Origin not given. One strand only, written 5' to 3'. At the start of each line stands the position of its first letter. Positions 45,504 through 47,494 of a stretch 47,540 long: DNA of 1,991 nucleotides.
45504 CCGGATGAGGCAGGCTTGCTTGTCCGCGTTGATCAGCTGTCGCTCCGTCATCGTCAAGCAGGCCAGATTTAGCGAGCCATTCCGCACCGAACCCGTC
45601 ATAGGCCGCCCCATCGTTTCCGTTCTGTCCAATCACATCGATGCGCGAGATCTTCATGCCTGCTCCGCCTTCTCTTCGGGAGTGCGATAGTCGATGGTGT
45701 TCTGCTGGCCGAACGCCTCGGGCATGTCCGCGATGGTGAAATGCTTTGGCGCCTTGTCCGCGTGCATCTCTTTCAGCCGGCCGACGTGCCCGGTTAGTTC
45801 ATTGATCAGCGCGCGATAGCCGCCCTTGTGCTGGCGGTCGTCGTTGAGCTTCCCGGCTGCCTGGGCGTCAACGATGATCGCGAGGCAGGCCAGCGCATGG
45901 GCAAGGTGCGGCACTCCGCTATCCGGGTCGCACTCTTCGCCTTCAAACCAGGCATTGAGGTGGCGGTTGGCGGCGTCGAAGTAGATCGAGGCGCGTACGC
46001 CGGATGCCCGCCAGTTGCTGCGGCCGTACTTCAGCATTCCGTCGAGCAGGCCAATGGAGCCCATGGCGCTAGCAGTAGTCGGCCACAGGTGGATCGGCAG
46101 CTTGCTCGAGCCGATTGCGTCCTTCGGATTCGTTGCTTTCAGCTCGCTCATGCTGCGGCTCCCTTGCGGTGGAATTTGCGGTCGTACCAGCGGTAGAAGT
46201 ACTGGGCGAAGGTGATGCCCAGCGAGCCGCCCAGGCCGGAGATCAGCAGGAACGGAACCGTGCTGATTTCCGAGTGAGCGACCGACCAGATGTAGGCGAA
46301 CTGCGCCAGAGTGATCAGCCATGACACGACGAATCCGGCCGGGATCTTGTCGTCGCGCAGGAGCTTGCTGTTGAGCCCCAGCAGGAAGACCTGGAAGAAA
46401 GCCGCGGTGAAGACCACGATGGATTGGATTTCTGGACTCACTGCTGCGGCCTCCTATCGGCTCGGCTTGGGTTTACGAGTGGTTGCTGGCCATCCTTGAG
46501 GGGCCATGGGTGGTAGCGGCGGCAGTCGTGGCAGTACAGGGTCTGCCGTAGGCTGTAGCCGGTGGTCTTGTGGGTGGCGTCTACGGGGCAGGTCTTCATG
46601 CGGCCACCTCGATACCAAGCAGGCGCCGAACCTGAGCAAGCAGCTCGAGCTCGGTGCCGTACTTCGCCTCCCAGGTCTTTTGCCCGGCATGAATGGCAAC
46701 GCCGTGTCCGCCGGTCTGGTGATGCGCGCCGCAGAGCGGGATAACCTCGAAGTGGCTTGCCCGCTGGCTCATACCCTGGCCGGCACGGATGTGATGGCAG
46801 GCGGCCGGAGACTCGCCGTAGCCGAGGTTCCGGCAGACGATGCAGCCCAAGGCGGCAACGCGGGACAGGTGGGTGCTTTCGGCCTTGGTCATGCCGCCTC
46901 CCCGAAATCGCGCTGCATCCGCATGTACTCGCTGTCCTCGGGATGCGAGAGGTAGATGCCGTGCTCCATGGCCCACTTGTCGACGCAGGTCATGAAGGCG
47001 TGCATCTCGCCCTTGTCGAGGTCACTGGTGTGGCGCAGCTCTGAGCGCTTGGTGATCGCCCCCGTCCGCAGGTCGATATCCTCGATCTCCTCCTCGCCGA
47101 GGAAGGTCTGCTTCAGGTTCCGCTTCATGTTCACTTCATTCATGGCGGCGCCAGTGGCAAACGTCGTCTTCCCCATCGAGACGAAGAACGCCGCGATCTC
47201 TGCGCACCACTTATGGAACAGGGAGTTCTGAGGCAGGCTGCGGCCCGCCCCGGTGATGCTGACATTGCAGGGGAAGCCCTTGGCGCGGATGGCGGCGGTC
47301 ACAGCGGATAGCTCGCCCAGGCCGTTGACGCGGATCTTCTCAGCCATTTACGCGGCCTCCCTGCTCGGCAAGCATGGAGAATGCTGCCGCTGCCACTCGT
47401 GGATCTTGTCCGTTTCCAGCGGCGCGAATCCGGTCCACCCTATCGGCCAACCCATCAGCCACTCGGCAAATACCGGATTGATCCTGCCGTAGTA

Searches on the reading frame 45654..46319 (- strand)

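Call 45: search_protein_families(library=pfam, proteins=[window:45654-46319:-], max_evalue=0.001)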
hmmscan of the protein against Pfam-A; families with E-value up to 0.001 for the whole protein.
window:45654-46319:- (221 aa): 1 family
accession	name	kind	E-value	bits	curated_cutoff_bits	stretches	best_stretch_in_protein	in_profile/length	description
PF18909.5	dGTP_diPhyd_N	-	6.6e-24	84.2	27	1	64-162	2-99/99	dATP/dGTP diphosphohydrolase, N-terminal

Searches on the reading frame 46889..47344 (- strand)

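Call 79: search_protein_families(library=pfam, proteins=[window:46889-47344:-], max_evalue=0.001)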
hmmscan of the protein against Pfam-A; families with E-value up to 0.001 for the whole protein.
window:46889-47344:- (151 aa): 1 family
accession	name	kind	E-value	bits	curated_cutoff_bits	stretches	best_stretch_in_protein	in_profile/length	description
PF05772.17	NinB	-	0.00059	20.1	23.8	0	15-130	20-128/131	NinB protein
